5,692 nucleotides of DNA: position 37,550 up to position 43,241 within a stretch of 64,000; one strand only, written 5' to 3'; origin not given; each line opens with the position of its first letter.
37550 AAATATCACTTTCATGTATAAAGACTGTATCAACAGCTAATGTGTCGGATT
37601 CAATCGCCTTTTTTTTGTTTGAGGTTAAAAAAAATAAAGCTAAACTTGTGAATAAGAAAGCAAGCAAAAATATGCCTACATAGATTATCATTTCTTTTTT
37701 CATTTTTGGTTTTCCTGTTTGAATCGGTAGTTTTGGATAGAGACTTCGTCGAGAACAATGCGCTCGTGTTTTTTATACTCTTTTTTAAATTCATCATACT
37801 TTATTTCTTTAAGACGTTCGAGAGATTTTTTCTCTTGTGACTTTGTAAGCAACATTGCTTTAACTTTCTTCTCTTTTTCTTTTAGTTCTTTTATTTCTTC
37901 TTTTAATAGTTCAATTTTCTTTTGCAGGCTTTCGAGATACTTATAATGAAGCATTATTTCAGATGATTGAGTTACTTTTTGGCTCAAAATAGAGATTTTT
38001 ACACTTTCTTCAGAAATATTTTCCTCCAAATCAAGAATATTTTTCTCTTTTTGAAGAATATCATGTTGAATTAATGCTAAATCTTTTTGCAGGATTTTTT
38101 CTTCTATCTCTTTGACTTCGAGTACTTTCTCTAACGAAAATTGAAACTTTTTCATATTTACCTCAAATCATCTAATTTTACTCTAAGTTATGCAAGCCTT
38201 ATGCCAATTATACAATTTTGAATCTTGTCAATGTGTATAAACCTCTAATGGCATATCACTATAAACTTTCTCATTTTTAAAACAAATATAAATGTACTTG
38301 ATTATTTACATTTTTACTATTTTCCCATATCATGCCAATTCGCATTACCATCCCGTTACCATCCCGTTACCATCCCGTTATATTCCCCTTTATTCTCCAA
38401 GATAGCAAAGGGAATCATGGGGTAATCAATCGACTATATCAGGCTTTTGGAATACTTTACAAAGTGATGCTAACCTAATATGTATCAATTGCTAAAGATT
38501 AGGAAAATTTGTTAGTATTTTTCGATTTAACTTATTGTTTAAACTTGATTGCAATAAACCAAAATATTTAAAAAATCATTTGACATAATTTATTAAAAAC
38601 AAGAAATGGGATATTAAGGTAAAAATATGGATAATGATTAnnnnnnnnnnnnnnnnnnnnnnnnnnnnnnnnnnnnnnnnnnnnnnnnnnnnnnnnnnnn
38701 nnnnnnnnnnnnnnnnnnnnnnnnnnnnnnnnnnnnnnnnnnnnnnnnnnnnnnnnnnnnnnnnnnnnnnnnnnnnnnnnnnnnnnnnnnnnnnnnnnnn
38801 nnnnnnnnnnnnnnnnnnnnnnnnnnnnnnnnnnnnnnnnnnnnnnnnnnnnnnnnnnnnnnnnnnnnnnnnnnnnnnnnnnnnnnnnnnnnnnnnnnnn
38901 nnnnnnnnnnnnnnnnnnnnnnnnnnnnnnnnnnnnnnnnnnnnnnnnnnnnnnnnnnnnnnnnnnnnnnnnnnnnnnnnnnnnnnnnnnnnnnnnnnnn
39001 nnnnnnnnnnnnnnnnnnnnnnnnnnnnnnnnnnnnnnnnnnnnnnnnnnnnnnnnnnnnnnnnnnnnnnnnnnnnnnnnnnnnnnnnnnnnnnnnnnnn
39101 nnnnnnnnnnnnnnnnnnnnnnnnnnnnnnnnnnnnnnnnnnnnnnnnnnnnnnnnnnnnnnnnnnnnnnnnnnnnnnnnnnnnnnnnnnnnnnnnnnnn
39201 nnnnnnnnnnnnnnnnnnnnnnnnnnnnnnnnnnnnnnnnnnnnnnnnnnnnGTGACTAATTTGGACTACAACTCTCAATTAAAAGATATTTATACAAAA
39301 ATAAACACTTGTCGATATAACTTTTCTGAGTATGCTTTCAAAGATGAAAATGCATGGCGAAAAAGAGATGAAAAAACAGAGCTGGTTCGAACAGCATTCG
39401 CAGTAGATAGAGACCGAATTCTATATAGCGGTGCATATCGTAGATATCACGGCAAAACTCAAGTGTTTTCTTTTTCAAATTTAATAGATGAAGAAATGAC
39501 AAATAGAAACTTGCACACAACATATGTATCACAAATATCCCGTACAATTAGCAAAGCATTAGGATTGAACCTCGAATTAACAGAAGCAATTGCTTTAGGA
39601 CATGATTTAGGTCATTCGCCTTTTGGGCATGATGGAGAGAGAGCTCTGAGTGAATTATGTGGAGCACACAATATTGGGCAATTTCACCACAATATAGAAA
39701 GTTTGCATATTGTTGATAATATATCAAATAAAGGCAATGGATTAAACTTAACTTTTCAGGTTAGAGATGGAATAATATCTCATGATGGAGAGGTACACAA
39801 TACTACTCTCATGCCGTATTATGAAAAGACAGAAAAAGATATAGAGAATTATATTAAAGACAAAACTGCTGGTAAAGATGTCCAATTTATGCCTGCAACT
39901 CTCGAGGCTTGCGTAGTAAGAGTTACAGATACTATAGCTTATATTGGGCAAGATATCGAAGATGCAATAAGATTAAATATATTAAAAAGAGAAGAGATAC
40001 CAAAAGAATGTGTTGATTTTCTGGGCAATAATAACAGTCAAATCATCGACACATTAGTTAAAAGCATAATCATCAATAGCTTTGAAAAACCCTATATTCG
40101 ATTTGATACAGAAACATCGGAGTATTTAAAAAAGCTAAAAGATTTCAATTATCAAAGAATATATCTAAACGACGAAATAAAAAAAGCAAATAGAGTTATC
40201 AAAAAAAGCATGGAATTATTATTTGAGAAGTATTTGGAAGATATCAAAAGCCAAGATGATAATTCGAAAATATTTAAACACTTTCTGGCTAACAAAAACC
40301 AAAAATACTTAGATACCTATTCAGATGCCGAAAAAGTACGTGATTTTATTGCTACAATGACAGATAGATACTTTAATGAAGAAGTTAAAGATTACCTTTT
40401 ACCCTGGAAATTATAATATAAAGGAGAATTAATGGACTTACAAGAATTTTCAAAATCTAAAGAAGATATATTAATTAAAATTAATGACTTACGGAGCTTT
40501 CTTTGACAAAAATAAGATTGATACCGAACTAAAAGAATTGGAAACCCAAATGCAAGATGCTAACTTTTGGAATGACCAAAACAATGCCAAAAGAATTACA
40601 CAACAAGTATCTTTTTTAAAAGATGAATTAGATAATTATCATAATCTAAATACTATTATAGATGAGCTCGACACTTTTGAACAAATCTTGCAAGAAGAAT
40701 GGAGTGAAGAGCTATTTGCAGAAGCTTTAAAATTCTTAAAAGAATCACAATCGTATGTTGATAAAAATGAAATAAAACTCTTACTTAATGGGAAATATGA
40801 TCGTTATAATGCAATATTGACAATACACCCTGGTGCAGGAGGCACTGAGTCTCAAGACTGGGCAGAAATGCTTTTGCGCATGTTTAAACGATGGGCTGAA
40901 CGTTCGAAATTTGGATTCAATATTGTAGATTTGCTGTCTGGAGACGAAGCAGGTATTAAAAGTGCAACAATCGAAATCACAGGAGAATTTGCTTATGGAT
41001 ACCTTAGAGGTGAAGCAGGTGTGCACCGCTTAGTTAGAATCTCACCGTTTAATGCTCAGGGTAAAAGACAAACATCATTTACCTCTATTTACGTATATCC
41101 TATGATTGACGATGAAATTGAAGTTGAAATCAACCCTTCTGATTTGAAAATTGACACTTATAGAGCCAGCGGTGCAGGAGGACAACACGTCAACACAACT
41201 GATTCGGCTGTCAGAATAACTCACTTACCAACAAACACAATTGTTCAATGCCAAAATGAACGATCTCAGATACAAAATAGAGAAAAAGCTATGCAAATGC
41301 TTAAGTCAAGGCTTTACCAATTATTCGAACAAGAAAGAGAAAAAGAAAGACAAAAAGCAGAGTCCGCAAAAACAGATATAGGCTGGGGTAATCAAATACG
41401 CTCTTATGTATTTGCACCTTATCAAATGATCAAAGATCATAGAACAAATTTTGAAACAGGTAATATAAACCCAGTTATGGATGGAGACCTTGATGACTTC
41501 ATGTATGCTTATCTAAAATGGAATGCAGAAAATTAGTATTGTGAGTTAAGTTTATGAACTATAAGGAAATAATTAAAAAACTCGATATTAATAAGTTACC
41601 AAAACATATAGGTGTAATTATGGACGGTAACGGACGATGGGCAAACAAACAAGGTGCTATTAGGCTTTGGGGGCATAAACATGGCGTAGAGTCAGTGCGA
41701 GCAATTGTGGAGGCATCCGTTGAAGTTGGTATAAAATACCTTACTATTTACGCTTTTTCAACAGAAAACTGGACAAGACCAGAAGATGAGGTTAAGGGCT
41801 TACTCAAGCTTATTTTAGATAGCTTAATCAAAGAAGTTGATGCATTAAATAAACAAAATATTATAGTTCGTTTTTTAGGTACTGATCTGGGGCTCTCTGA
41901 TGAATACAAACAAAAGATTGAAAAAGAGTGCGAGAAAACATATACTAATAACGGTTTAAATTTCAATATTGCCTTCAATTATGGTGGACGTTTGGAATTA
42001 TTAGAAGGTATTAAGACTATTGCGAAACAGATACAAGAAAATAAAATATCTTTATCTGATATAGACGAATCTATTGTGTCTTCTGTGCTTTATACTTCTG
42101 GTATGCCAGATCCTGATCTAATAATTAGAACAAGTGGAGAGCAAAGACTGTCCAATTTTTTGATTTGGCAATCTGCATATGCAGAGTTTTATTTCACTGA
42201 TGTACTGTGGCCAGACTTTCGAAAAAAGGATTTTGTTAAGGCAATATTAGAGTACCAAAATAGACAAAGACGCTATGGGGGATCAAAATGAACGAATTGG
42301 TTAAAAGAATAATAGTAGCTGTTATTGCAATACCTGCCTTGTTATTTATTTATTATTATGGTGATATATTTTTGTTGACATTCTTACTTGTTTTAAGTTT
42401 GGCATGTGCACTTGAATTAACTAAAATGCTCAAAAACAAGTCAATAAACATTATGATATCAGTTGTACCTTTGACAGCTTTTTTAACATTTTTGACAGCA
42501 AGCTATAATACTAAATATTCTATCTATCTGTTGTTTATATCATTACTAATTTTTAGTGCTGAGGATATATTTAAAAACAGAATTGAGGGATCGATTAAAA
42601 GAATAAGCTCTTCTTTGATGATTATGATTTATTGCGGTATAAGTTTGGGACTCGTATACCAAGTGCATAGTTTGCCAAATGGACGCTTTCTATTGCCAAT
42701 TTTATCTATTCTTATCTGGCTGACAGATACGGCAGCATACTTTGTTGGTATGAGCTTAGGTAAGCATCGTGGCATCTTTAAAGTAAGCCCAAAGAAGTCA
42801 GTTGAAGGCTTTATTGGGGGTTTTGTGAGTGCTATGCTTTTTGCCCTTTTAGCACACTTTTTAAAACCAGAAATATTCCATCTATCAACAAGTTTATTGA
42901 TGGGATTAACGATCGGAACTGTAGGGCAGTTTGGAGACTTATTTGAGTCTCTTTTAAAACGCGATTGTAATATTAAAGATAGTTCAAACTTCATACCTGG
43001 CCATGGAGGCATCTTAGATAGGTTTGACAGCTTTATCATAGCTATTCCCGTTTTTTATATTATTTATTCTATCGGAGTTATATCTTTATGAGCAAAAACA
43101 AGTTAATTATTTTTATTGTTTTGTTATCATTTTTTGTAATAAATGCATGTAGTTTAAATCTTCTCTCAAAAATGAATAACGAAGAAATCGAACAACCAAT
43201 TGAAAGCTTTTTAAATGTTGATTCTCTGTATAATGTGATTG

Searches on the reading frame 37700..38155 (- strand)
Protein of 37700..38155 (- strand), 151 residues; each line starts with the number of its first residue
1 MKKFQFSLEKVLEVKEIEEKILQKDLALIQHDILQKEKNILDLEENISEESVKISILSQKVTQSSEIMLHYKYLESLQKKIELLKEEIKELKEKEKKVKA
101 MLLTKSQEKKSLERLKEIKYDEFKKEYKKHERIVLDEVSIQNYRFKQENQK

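Call 10: search_protein_families(library=pfam, proteins=[window:37700-38155:-])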
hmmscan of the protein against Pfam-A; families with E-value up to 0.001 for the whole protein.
window:37700-38155:- (151 aa): 1 family
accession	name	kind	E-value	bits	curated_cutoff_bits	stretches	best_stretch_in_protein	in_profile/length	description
PF02050.21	FliJ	-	1.4e-10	41.8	28.4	1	24-143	5-123/123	Flagellar FliJ protein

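Call 56: find_homologous_proteins(query=window:37700-38155:-)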
Query window:37700-38155:- (151 aa): 38 proteins with E <= 0.001 among 384 candidates.
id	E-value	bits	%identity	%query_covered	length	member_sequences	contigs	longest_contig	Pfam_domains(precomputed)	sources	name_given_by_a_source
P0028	1.0e-56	208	75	100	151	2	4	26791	PF02050.23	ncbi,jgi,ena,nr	ncbi:MAG TPA: flagellar export protein FliJ [Candidatus Cloacimonadota bacterium]|nr:flagellar expor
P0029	1.4e-49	185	68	100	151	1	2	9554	PF02050.23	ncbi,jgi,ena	-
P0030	4.4e-49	184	67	100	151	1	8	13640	PF02050.23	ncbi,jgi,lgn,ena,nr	ncbi:MAG: flagellar FliJ family protein [Candidatus Cloacimonetes bacterium]|jgi:flagellar FliJ prot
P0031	1.0e-46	176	65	100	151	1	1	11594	PF02050.23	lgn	-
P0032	1.7e-45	172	62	100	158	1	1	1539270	PF02050.23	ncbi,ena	-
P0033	1.9e-44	169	62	100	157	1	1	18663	PF02050.23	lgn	-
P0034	4.6e-44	168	89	72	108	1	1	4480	PF02050.23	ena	-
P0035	7.8e-44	167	61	100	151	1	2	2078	PF02050.23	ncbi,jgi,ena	jgi:flagellar FliJ protein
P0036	4.0e-40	155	61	97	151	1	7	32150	PF02050.23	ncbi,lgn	-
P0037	6.6e-40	154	61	100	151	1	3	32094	PF02050.23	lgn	-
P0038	1.2e-39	153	58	97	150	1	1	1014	PF02050.23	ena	-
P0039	3.4e-38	149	57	98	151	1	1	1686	PF02050.23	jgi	-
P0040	9.0e-38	147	57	98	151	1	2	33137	PF02050.23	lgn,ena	-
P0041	1.5e-37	146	55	97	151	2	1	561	PF02050.23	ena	-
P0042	5.1e-37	145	57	97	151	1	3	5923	PF02050.23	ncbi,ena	-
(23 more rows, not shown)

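Call 57: find_encoding_contigs(protein=P0028, flank=2500, max_places=2)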
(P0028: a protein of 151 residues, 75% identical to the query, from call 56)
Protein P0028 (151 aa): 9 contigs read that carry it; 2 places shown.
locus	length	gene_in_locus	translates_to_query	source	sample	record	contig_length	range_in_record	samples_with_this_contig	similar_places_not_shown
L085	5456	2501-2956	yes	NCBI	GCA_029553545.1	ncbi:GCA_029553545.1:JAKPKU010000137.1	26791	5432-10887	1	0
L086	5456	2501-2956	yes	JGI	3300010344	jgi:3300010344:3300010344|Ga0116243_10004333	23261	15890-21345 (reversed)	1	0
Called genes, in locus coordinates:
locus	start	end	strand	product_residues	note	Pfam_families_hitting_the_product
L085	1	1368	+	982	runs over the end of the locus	PF02010:REJ (faint), PF14312:FG-GAP_2, PF18911:PKD_4 (faint), PF22352:K319L-like_PKD, PF21027:Sde0182_C (faint), PF22352:K319L-like_PKD (weak), PF13860:FlgD_ig, PF18962:Por_Secre_tail (weak)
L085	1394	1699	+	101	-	PF12132:DUF3587 (weak)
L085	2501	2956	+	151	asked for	PF02050:FliJ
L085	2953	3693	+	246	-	PF03448:MgtE_N (weak)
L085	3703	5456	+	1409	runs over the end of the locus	PF02120:Flg_hook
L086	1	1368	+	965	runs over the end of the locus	PF02010:REJ (faint), PF14312:FG-GAP_2, PF18911:PKD_4 (faint), PF21027:Sde0182_C (faint), PF22352:K319L-like_PKD, PF13860:FlgD_ig, PF18962:Por_Secre_tail (weak)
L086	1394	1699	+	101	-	PF12132:DUF3587 (weak)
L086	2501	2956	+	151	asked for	PF02050:FliJ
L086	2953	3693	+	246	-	PF03448:MgtE_N (weak)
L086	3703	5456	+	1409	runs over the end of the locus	PF02120:Flg_hook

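Call 58: find_encoding_contigs(protein=P0030, flank=2500, max_places=2)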
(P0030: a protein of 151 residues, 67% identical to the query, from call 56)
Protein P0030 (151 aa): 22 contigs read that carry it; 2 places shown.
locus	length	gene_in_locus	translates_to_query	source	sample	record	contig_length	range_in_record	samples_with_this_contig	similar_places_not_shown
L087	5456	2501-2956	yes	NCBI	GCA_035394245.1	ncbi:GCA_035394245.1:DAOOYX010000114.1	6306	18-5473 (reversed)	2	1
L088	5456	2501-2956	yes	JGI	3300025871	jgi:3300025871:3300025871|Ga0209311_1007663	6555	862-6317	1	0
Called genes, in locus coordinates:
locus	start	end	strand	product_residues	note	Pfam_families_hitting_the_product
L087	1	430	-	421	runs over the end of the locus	PF03951:Gln-synt_N, PF00120:Gln-synt_C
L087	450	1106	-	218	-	PF02163:Peptidase_M50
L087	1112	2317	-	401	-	PF00579:tRNA-synt_1b, PF22421:SYY_C-terminal, PF01479:S4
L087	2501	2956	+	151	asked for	PF02050:FliJ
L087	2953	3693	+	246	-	PF03448:MgtE_N (weak)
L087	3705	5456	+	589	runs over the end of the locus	?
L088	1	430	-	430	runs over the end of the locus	?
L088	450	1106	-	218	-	PF02163:Peptidase_M50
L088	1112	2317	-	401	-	PF00579:tRNA-synt_1b, PF22421:SYY_C-terminal, PF01479:S4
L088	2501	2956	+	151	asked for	PF02050:FliJ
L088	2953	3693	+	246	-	PF03448:MgtE_N (weak)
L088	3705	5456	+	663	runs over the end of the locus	?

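Call 59: find_encoding_contigs(protein=P0032, flank=2500, max_places=2)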
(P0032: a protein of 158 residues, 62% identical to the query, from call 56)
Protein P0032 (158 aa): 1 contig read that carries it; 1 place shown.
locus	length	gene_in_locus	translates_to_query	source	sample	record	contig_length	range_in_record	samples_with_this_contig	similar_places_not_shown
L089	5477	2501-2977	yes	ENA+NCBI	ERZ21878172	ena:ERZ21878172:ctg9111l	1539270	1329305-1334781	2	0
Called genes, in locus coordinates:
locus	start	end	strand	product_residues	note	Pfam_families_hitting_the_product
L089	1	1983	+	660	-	-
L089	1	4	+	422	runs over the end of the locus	-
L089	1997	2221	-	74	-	-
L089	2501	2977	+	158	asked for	PF02050:FliJ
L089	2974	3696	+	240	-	PF03448:MgtE_N (weak)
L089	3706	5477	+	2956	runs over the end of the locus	-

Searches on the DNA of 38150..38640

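Call 13: search_rna_families(source=window, start=38150, end=38640, threshold=evalue, max_evalue=10)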
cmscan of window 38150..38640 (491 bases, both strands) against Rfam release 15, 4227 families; matches with E-value up to 10: 5.
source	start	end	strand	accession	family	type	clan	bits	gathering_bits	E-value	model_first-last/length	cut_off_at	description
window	38548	38573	+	RF01318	CRISPR-DR5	Gene; CRISPR;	CL00015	17.9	40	5.6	1-37/37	no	CRISPR RNA direct repeat element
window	38510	38545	+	RF04349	Plastid-rps18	Cis-reg;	-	17.5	60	8.8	1-57/57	no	Plastid-rps18 3UTR RNA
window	38281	38321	+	RF00385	IBV_D-RNA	Cis-reg;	-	13.6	35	4.5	1-42/42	no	Infectious bronchitis virus D-RNA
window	38344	38428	-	RF00646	mir-204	Gene; miRNA;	-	12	48.4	6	1-89/89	no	mir-204 microRNA precursor family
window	38517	38532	-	RF01072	TMV_UPD-PK3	Cis-reg;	-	10.8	34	6.8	1-31/31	no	Pseudoknot of upstream pseudoknot domain (UPD) of the 3'UTR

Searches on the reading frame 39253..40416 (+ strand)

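Call 10: search_protein_families(library=pfam, proteins=[window:39253-40416:+])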
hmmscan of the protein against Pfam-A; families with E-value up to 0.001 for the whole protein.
window:39253-40416:+ (387 aa): 2 families
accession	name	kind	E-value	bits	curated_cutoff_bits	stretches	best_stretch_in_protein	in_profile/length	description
PF01966.28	HD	-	2.1e-08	34.9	22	1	88-161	4-73/116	HD domain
PF13286.11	HD_assoc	-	6.7e-08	33.4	22.2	1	282-378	1-89/91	Phosphohydrolase-associated domain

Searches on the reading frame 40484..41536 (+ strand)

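Call 10: search_protein_families(library=pfam, proteins=[window:40484-41536:+])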
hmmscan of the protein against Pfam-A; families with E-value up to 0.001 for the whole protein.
window:40484-41536:+ (350 aa): 2 families
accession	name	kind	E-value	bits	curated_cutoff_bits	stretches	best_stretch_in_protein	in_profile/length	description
PF03462.23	PCRF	-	3.5e-55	187.3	24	1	13-202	2-194/194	PCRF domain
PF00472.26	RF-1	-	9.7e-47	158.1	35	1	210-320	1-116/116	RF-1 domain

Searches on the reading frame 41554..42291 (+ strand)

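Call 10: search_protein_families(library=pfam, proteins=[window:41554-42291:+])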
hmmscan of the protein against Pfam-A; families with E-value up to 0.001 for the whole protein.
window:41554-42291:+ (245 aa): 1 family
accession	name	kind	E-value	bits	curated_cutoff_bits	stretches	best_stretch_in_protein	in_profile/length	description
PF01255.24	Prenyltransf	-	1.2e-83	280.4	27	1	22-242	1-219/219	Putative undecaprenyl diphosphate synthase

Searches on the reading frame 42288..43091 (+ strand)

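Call 71: search_protein_families(library=pfam, proteins=[window:42288-43091:+], max_evalue=0.00001)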
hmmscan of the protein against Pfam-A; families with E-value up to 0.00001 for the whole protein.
window:42288-43091:+ (267 aa): 1 family
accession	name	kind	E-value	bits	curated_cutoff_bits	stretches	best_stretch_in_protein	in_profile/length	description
PF01148.25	CTP_transf_1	-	2.3e-62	211.7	24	1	6-261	2-262/264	Cytidylyltransferase family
